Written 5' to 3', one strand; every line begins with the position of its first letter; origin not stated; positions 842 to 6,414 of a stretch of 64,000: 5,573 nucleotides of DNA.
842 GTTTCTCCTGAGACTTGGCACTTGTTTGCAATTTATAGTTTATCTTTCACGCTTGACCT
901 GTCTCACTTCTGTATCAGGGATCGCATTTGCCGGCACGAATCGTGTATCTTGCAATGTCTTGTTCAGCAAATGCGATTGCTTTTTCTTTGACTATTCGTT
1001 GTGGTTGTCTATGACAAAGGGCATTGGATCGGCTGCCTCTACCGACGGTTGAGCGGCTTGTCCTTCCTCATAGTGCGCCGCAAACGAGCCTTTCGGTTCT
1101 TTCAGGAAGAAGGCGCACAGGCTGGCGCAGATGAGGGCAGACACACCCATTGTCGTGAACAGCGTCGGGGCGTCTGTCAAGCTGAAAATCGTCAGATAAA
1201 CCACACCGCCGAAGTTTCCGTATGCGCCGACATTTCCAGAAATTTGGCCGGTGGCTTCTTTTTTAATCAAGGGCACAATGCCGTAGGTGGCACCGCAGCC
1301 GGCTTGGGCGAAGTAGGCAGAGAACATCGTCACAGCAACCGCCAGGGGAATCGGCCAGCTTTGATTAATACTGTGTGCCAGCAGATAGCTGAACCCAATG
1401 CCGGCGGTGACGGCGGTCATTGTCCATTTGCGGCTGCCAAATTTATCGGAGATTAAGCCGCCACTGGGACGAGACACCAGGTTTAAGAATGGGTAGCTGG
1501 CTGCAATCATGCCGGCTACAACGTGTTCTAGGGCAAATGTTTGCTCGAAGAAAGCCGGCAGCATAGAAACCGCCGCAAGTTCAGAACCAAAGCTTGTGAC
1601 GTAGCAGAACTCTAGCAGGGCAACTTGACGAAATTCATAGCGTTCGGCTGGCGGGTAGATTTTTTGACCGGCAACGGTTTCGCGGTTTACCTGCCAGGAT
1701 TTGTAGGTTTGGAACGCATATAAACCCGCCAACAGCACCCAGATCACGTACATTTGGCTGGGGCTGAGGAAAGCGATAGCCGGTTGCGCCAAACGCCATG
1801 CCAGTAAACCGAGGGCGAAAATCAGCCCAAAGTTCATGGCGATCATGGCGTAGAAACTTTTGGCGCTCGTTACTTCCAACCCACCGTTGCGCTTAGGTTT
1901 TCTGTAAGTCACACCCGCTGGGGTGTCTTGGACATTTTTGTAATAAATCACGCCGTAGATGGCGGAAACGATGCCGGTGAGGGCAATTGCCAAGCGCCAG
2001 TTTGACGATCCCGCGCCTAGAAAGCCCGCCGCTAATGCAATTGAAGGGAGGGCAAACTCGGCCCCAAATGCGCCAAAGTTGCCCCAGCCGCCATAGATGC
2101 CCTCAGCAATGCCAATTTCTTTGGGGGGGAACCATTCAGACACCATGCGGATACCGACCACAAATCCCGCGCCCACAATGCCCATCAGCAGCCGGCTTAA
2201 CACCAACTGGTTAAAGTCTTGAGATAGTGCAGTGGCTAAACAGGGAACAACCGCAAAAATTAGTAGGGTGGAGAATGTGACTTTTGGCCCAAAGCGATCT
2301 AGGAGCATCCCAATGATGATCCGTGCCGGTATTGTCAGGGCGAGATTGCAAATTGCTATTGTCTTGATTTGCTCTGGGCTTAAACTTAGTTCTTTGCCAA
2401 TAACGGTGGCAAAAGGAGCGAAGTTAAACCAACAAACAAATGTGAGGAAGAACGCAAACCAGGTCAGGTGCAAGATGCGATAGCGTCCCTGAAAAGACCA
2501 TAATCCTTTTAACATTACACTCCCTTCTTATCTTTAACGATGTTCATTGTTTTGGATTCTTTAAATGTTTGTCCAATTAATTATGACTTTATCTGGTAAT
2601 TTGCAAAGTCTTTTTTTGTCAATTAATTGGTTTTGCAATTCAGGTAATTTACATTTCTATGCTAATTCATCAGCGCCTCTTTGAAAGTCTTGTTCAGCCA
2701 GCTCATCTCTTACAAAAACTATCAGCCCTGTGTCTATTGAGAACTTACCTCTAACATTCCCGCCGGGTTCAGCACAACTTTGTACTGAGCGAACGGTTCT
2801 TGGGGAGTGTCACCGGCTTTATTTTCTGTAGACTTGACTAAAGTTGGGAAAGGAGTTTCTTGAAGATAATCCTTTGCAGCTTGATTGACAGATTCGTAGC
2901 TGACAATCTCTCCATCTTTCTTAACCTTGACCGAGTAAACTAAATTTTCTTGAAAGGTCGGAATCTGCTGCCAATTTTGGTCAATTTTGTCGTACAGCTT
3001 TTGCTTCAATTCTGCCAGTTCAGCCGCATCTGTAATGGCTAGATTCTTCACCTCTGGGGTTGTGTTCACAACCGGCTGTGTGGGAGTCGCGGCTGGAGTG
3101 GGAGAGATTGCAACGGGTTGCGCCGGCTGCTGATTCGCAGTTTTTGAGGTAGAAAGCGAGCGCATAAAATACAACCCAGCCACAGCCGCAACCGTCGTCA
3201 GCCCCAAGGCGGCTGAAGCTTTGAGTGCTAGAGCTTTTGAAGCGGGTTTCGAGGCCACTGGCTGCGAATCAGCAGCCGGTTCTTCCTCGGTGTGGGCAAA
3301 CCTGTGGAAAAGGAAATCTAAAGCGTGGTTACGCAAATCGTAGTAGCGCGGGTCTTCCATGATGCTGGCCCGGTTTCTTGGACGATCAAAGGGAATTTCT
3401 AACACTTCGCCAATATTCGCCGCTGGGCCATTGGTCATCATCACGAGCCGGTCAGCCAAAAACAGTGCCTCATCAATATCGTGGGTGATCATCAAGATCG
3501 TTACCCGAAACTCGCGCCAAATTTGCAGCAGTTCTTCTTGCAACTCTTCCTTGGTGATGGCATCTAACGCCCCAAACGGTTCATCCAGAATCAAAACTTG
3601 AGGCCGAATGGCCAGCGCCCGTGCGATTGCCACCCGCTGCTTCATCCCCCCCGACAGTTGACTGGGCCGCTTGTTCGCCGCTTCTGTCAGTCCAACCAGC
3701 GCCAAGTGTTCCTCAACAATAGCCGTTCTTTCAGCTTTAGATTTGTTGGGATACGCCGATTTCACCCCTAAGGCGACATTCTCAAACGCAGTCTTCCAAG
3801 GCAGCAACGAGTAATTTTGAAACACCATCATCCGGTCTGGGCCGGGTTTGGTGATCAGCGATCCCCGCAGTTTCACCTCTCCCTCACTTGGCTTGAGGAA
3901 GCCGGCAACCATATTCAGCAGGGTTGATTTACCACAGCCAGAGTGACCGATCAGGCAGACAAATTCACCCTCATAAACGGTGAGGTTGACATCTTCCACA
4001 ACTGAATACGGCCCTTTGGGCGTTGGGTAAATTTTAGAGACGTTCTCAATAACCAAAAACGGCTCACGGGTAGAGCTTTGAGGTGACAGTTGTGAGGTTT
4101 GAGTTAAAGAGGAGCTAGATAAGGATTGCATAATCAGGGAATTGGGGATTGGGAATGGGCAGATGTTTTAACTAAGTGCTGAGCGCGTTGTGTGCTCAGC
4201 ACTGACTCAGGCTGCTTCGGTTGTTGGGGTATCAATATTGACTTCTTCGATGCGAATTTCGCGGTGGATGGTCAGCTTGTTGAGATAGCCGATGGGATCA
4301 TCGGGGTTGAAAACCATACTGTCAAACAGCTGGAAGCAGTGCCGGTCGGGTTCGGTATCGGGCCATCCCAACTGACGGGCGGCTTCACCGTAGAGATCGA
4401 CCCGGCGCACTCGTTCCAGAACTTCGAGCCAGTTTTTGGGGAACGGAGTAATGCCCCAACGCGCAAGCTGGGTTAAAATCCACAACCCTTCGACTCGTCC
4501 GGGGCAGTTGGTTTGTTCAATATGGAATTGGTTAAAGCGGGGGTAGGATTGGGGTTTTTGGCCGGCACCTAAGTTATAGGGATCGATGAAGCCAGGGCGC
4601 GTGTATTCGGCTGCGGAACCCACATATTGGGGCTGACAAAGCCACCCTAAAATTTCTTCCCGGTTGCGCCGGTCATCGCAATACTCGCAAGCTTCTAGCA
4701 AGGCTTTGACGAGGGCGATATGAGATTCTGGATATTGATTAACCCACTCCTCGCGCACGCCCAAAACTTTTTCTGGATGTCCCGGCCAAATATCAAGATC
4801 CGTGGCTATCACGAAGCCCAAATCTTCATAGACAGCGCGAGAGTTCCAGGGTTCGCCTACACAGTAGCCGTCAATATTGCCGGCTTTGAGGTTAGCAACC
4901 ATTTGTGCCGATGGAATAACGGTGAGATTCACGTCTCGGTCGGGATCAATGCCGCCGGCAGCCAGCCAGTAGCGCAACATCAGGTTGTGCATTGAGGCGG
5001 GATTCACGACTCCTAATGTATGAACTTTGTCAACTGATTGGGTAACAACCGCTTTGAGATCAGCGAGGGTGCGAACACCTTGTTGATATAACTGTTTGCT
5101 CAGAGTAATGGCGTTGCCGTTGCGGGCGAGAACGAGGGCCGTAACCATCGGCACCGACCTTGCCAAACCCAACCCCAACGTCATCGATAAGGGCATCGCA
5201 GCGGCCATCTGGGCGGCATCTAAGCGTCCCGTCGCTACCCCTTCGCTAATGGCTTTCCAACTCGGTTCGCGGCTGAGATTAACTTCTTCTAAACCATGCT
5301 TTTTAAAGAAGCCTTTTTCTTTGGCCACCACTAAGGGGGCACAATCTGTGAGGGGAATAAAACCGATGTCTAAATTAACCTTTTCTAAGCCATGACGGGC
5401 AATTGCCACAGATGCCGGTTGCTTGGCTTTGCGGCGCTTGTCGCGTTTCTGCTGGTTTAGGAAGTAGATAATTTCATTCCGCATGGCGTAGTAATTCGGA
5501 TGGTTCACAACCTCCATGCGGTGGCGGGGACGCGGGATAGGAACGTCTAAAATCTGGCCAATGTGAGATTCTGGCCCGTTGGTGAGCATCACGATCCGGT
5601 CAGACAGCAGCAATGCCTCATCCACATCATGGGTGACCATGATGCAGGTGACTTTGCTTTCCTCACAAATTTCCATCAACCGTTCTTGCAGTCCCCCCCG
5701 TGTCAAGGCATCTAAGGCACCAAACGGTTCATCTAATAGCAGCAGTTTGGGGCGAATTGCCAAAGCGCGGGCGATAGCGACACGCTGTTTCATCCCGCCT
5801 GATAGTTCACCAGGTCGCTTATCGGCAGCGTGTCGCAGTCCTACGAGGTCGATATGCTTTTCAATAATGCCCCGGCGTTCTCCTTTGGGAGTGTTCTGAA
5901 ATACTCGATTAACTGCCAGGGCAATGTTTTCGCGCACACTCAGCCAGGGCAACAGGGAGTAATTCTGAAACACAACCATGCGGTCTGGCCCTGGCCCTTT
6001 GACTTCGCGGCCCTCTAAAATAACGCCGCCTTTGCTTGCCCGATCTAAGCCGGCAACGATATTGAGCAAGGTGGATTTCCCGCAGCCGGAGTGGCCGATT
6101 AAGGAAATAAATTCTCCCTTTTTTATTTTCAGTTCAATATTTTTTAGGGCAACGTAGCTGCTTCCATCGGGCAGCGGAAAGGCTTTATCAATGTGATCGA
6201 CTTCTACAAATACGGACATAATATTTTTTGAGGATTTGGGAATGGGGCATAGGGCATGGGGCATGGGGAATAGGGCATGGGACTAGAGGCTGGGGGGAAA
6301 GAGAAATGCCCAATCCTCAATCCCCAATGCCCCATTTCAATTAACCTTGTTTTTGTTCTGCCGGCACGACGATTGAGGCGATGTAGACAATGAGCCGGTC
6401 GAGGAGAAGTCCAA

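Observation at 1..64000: Hyper-abundant palindromic octamer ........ (core RCCGGC), a HIP-like genome signature distinct from canonical HIP1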

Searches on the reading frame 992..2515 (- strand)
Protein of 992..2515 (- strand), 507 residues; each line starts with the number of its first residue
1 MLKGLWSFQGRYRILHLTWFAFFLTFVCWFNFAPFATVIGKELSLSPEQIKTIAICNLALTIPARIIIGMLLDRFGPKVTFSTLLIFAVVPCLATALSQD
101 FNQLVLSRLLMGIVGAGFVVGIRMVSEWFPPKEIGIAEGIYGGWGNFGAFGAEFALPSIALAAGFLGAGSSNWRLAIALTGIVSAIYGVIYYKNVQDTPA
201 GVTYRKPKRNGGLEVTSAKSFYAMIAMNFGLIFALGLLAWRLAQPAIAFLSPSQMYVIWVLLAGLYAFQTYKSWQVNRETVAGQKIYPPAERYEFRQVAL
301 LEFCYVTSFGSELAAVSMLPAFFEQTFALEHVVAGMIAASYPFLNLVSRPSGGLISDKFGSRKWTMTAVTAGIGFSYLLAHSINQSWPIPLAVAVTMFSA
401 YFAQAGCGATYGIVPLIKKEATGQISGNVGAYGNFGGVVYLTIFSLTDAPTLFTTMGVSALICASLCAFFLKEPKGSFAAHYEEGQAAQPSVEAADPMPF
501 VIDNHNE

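Call 8: search_protein_families(library=pfam, proteins=[window:992-2515:-])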
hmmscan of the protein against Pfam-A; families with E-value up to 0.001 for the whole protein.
window:992-2515:- (507 aa): 1 family
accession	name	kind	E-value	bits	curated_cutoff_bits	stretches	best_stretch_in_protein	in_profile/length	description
PF07690.21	MFS_1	-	3.8e-35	121.9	33.4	2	19-253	2-227/347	Major Facilitator Superfamily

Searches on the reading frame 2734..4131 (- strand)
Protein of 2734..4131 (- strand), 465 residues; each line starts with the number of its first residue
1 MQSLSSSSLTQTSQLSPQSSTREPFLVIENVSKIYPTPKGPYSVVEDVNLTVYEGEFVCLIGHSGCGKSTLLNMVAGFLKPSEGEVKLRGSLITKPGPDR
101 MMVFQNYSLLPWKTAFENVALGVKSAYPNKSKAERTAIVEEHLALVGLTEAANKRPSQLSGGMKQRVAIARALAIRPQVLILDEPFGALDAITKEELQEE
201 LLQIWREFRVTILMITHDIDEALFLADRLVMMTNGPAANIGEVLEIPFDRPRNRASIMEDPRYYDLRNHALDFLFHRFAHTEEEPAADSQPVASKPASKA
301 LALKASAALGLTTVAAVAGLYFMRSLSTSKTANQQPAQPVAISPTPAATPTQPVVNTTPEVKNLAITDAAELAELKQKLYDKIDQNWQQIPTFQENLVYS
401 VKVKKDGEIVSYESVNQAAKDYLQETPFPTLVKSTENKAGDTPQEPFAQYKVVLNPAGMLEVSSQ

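Call 8: search_protein_families(library=pfam, proteins=[window:2734-4131:-])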
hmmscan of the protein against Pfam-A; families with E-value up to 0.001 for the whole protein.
window:2734-4131:- (465 aa): 4 families
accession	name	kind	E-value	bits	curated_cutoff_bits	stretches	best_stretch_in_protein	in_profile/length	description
PF00005.33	ABC_tran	-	5.4e-35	121.4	25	1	46-186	2-136/137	ABC transporter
PF13401.12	AAA_22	-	4e-06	27.6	27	1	56-220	6-127/130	AAA domain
PF13304.12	AAA_21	-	0.00014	22.5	27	0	142-218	221-299/304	AAA domain, putative AbiEii toxin, Type IV TA system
PF03193.22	RsgA_GTPase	-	0.00018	21.8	30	1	53-86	104-137/174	RsgA GTPase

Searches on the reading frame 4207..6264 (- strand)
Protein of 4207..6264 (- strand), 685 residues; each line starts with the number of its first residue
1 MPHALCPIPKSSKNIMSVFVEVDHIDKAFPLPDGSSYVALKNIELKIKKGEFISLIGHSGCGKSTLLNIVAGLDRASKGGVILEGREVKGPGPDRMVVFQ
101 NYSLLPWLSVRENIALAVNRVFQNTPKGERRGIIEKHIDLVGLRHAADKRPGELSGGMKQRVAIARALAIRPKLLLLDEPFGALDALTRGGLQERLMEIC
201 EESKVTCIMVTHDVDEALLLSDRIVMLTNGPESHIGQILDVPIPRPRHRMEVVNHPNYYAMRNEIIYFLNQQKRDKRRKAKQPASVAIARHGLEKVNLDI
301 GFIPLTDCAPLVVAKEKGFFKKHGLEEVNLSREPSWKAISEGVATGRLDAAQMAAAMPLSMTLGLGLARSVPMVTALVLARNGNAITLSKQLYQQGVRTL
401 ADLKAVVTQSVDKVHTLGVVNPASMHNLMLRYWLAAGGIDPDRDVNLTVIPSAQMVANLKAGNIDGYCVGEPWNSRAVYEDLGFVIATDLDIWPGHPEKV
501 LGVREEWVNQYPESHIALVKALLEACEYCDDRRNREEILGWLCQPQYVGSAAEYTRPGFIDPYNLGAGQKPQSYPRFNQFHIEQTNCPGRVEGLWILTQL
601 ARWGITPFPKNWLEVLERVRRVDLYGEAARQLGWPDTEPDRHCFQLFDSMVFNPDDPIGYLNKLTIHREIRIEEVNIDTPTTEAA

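Call 8: search_protein_families(library=pfam, proteins=[window:4207-6264:-])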
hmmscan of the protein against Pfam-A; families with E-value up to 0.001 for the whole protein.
window:4207-6264:- (685 aa): 5 families
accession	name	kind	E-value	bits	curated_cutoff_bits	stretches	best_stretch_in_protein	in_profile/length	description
PF13379.11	NMT1_2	-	8.2e-93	311.3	24.7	1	293-541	3-250/252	NMT1-like family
PF00005.33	ABC_tran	-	1.4e-32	113.6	25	1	40-181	1-136/137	ABC transporter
PF09084.16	NMT1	-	3.2e-09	37.4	20.5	1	306-529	2-209/216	NMT1/THI5 like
PF13304.12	AAA_21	-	2.1e-05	25.2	27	0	150-213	234-299/304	AAA domain, putative AbiEii toxin, Type IV TA system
PF03193.22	RsgA_GTPase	-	0.00074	19.8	30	0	40-73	97-129/174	RsgA GTPase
